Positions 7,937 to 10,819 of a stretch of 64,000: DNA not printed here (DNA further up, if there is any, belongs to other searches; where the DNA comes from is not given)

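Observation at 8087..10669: Monocistronic 860-aa membrane protein with an unusual domain combination: DnaJ-type zinc finger, TerB, TM helix and SH3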

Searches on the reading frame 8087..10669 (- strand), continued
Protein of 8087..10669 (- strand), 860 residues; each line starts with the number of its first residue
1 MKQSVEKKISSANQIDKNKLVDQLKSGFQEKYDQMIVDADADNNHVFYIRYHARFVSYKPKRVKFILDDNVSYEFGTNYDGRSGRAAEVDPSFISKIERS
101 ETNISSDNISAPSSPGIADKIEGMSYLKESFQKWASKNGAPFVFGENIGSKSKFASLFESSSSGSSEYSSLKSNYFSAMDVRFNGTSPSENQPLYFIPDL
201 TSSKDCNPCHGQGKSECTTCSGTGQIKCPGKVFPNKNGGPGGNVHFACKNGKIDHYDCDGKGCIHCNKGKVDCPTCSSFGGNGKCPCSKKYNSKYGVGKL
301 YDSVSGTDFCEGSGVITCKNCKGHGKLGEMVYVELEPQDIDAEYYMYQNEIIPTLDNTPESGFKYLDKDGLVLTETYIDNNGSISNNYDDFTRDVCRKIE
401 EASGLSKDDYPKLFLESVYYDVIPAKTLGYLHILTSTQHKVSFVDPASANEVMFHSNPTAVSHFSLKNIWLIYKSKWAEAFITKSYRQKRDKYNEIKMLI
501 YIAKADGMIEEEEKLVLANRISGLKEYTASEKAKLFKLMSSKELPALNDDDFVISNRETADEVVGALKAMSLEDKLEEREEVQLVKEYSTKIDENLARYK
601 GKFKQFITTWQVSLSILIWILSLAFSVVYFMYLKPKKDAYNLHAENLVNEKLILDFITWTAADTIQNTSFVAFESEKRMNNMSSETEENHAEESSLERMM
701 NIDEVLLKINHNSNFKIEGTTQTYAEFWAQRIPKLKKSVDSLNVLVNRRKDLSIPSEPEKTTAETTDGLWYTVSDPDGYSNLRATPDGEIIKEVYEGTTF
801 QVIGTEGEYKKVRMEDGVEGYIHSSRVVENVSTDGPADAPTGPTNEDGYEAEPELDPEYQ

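Call 56: find_encoding_contigs(protein=P0097, flank=6000, max_places=4)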
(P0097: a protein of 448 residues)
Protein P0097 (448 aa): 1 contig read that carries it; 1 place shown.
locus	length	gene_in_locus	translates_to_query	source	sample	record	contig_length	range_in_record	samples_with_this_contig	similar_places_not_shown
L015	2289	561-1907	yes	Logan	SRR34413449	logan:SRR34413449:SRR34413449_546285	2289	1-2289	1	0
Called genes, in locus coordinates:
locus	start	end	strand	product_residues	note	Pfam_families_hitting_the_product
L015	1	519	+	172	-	?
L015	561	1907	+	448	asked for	PF05099:TerB (weak)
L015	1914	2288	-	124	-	?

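Call 57: find_encoding_contigs(protein=P0026, flank=6000, max_places=3)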
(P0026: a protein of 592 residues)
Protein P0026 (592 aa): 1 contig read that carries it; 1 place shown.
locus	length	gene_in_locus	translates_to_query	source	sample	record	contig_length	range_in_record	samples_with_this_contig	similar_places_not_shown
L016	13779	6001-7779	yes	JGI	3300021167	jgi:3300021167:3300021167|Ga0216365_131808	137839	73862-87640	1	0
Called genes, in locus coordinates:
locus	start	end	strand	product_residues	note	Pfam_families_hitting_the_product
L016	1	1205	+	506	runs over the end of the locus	PF02142:MGS, PF01808:AICARFT_IMPCHas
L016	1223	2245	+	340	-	PF00022:Actin (faint), PF06723:MreB_Mbl, PF00012:HSP70, PF23717:DUF7159 (faint), PF14450:FtsA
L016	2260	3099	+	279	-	PF04085:MreC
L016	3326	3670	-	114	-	-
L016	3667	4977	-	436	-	PF00069:Pkinase, PF07714:PK_Tyr_Ser-Thr, PF03109:ABC1 (weak)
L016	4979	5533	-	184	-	-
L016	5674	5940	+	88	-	-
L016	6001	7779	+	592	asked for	PF23733:GRXCR1-2_C (faint), PF05099:TerB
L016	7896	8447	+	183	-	-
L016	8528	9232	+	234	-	-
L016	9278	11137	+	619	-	PF07661:MORN_2 (faint)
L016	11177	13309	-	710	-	PF00930:DPPIV_N, PF02129:Peptidase_S15, PF20434:BD-FAE (faint), PF01738:DLH (weak), PF00326:Peptidase_S9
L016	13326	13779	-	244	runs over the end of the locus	PF01884:PcrB, PF01180:DHO_dh (weak), PF00977:His_biosynth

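Call 64: search_protein_families(library=pfam, proteins=[P0030, P0067, P0077, P0088, P0127, P0015, P0023, P0021, P0035, P0068], max_evalue=0.001)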
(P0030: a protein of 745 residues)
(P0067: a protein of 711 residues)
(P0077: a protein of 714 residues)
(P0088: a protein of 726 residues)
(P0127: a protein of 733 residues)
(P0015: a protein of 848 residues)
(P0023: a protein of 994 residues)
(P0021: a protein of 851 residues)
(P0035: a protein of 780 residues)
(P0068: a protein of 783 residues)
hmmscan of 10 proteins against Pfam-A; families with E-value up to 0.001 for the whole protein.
P0030 (745 aa): 2 families
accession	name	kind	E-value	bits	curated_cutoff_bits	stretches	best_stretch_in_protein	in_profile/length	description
PF04391.17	DUF533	-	2.7e-05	24.3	29.6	1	637-681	77-120/178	Protein of unknown function (DUF533)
PF23733.2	GRXCR1-2_C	-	0.00017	21.9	26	1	304-351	1-46/47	GRXCR1/2, C-terminal domain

P0067 (711 aa): 0 families

P0077 (714 aa): 1 family
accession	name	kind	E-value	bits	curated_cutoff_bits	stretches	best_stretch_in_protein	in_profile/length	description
PF23733.2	GRXCR1-2_C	-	1.5e-05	25.3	26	1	295-342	1-46/47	GRXCR1/2, C-terminal domain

P0088 (726 aa): 0 families

P0127 (733 aa): 1 family
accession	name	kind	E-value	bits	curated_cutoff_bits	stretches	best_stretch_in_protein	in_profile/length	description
PF19964.5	EAD11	-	5.4e-07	29.9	26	1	11-85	5-79/80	Effector-associated domain 11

P0015 (848 aa): 2 families
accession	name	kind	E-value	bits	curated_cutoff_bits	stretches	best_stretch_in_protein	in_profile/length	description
PF08239.17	SH3_3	-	4.8e-06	27.1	27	1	799-844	4-52/54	Bacterial SH3 domain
PF05099.18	TerB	-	5e-05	24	24.4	1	503-599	5-105/118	Tellurite resistance protein TerB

P0023 (994 aa): 5 families
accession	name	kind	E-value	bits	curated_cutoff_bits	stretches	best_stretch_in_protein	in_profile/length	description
PF09603.15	Fib_succ_major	-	9.5e-07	29.7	33.9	1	814-993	6-187/187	Fibrobacter succinogenes major domain (Fib_succ_major)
PF00684.25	DnaJ_CXXCXGXG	-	1.6e-06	28.7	32.7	1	218-283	1-62/65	DnaJ central domain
PF25436.1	BSD2_CRD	-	1.4e-05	25.6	27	1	173-226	4-59/69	BSD2 cysteine rich domain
PF05099.18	TerB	-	3.7e-05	24.4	24.4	1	511-610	3-107/118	Tellurite resistance protein TerB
PF08308.17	PEGA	-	0.00039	20.7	20.8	0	755-794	31-70/71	PEGA domain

P0021 (851 aa): 3 families
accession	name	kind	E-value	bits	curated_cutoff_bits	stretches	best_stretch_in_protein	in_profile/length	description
PF13308.11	YARHG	-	5.8e-17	61.9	27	1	701-764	21-84/85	YARHG domain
PF05099.18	TerB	-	5.1e-07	30.4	24.4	1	478-577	5-108/118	Tellurite resistance protein TerB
PF08239.17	SH3_3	-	1.1e-06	29.1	27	1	786-832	3-52/54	Bacterial SH3 domain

P0035 (780 aa): 2 families
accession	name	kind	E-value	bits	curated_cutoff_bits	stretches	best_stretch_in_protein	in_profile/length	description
PF05099.18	TerB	-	6.7e-06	26.8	24.4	1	441-535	6-105/118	Tellurite resistance protein TerB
PF00684.25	DnaJ_CXXCXGXG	-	0.00064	20.4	32.7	0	178-237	1-65/65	DnaJ central domain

P0068 (783 aa): 3 families
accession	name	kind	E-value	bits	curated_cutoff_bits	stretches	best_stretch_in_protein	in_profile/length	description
PF05099.18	TerB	-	3e-05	24.7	24.4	0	448-482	66-100/118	Tellurite resistance protein TerB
PF04391.17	DUF533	-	0.00024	21.2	29.6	1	453-500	67-112/178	Protein of unknown function (DUF533)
PF25436.1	BSD2_CRD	-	0.00025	21.6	27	0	190-248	5-58/69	BSD2 cysteine rich domain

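Call 69: list_cluster_members(proteins=[P0001, P0009, P0039, P0026, P0097, P0127, P0064, P0019])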
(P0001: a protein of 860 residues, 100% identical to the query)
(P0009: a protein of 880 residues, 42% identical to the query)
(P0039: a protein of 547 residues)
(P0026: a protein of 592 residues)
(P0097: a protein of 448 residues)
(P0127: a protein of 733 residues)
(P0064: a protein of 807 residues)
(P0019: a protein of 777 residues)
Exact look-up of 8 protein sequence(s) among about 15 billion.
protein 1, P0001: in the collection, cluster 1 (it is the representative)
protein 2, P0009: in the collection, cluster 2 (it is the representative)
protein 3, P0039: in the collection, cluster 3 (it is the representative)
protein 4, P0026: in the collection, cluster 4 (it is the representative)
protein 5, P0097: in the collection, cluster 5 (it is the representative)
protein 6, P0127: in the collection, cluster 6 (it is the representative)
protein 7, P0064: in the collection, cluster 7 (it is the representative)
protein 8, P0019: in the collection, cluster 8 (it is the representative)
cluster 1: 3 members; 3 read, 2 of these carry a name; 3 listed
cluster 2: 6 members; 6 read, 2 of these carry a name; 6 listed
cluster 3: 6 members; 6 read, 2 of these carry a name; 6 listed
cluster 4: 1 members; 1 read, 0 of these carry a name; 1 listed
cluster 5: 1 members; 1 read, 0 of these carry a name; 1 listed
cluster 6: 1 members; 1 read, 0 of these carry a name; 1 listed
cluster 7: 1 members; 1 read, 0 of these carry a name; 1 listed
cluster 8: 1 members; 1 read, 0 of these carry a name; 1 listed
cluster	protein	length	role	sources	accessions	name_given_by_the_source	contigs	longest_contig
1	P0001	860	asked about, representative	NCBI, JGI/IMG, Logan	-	hypothetical protein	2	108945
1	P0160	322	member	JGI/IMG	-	hypothetical protein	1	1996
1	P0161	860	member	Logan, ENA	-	-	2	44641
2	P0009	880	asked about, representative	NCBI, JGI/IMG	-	hypothetical protein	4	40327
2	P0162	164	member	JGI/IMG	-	hypothetical protein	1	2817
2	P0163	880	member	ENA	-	-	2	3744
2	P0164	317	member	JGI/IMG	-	-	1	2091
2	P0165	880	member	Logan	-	-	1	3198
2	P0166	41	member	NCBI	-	-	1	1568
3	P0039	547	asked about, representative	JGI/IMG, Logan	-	uncharacterized tellurite resistance protein B-like protein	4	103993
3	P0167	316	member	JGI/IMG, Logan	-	uncharacterized tellurite resistance protein B-like protein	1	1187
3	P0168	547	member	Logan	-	-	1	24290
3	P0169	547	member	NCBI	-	-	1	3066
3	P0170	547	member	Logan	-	-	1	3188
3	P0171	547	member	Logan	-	-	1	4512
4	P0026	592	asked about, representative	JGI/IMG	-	-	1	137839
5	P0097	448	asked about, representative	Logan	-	-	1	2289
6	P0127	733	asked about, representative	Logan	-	-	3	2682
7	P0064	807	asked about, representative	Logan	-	-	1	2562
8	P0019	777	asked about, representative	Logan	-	-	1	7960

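Call 80: find_encoding_contigs(protein=P0034, flank=7000, max_places=2)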
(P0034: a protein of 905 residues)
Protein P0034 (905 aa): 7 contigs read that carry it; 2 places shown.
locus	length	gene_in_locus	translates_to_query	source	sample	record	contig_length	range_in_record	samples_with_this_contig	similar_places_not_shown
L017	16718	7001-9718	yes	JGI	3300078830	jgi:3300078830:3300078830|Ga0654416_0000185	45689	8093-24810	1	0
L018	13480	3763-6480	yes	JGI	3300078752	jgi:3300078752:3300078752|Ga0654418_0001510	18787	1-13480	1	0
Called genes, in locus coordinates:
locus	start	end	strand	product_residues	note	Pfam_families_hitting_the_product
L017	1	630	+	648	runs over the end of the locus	PF00535:Glycos_transf_2, PF13641:Glyco_tranf_2_3, PF13632:Glyco_trans_2_3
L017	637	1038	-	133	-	-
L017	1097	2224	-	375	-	PF01702:TGT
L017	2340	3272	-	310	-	-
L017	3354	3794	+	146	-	-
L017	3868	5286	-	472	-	-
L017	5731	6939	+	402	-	PF01048:PNP_UDP_1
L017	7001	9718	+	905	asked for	-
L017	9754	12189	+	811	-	-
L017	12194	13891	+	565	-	-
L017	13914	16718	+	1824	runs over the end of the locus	-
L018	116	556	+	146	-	-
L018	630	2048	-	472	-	-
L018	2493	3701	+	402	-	PF01048:PNP_UDP_1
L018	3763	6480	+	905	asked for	-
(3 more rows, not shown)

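Call 81: find_encoding_contigs(protein=P0088, flank=7000, max_places=2)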
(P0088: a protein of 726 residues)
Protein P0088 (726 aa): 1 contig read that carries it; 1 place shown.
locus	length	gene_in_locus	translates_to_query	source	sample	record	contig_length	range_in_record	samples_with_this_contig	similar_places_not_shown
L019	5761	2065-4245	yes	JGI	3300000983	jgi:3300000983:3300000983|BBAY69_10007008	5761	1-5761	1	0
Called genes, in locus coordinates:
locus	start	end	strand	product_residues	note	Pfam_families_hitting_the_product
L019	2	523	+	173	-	?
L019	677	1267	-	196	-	-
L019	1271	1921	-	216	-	-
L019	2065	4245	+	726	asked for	-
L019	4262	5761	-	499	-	?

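Call 82: find_encoding_contigs(protein=P0077, flank=7000, max_places=2)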
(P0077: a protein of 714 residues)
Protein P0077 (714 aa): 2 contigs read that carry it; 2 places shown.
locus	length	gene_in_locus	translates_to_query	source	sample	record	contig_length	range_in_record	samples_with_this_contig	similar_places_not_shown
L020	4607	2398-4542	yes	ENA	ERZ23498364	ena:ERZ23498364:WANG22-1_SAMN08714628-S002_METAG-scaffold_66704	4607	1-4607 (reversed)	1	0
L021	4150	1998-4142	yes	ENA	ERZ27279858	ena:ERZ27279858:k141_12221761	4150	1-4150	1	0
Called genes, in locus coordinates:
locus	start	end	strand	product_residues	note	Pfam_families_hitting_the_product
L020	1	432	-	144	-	?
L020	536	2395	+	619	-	PF01580:FtsK_SpoIIIE, PF12846:AAA_10 (faint)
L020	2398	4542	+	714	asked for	PF23733:GRXCR1-2_C (weak)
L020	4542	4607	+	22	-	?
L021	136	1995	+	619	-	PF01580:FtsK_SpoIIIE, PF12846:AAA_10 (faint)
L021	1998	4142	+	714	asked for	PF23733:GRXCR1-2_C (weak)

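Call 83: find_encoding_contigs(protein=P0067, flank=7000, max_places=3)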
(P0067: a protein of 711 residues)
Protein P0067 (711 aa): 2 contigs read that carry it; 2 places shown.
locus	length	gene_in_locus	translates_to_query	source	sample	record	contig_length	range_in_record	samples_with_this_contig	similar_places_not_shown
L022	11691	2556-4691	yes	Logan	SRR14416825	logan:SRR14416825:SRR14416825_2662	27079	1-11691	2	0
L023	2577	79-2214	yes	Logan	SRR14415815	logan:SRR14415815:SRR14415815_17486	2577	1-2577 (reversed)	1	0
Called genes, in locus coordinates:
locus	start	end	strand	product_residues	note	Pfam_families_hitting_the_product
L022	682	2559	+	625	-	PF12846:AAA_10 (faint), PF01580:FtsK_SpoIIIE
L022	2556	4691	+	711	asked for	-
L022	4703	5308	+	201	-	-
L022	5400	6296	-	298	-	-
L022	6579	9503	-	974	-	-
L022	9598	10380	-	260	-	-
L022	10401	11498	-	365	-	PF00089:Trypsin, PF13365:Trypsin_2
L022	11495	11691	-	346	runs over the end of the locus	-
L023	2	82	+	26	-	?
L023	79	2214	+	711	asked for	-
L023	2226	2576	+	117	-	?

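Call 84: find_encoding_contigs(protein=P0030, flank=7000, max_places=3)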
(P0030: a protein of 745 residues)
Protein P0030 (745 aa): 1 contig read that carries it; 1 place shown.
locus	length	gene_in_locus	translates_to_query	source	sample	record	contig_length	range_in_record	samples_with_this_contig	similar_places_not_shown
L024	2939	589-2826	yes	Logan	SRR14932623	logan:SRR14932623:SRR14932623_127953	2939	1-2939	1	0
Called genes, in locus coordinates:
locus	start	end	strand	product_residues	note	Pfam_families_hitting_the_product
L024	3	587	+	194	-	?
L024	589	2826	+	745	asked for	-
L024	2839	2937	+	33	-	?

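Call 87: search_protein_families(library=padloc, proteins=[L020:536-2395:+, L022:682-2559:+, P0077, P0067, L017:5731-6939:+, L017:9754-12189:+, L017:12194-13891:+, P0034, P0064, P0127], max_evalue=0.01)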
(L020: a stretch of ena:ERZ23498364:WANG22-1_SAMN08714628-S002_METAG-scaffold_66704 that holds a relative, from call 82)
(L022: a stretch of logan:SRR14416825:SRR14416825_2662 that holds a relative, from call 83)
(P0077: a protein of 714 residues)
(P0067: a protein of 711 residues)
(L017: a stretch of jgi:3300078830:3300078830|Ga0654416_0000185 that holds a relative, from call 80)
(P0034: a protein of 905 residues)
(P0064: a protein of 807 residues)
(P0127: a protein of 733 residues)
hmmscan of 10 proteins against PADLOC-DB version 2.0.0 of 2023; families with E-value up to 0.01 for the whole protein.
L020:536-2395:+ (619 aa): 11 families
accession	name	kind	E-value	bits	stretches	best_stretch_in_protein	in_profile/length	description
PDLC02806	SspH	-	4.3e-34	115.3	2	315-493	1534-1713/1766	SspH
PDLC04140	mad8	-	2.8e-22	77.6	1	320-493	29-255/314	mads_8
PDLC02804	SspH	-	1.2e-10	37.6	1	314-492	1329-1509/1561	SspH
PDLC01055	HerA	-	9.9e-06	22.6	0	317-341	156-180/532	Type III coevolved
PDLC04105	HerA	-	0.00012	18.8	1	308-348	157-196/576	-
PDLC04103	HerA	-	0.00033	17.1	0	408-492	424-510/579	-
PDLC04098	HerA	-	0.00072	16.2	0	448-469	558-579/686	-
PDLC04135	mad3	-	0.001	16.7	1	320-346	24-50/374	mads_3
PDLC04107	HerA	-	0.0019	15.3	1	310-350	161-201/306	-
PDLC04097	HerA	-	0.0022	14.7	0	315-339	157-181/618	-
PDLC04102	HerA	-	0.0034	13.8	0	444-468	527-551/654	-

L022:682-2559:+ (625 aa): 10 families
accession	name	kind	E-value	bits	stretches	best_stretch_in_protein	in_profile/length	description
PDLC02806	SspH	-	2.8e-28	96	1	319-496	1536-1714/1766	SspH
PDLC04140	mad8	-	1.9e-22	78.2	1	320-495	27-255/314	mads_8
PDLC02804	SspH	-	3.5e-11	39.3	1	318-494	1331-1509/1561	SspH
PDLC01055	HerA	-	2e-08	31.5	2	321-350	158-187/532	Type III coevolved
PDLC04105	HerA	-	2e-05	21.3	0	322-345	168-191/576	-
PDLC02684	DndH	-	0.00016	17.3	0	428-478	1599-1644/1715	DndH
PDLC04097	HerA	-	0.00042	17.1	0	311-347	150-187/618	-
PDLC04098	HerA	-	0.00057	16.6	1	417-472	517-580/686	-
PDLC04103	HerA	-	0.00096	15.6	0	418-493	432-509/579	-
PDLC04102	HerA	-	0.0013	15.2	0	443-470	524-551/654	-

P0077 (714 aa): 0 families

P0067 (711 aa): 0 families

L017:5731-6939:+ (402 aa): 2 families
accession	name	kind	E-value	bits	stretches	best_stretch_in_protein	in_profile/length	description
PDLC04726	PDC-M60C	-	7.4e-13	46.1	1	28-221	177-380/407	-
PDLC00759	Effector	-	4.6e-09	33.3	1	5-241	244-496/506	PN-superfamily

L017:9754-12189:+ (811 aa): 0 families

L017:12194-13891:+ (565 aa): 0 families

P0034 (905 aa): 0 families

P0064 (807 aa): 1 family
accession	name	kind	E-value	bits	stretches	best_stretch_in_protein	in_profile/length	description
PDLC00420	ThsB1|ThsB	-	1.6e-30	104.4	1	10-159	5-153/319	TIR-like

P0127 (733 aa): 0 families
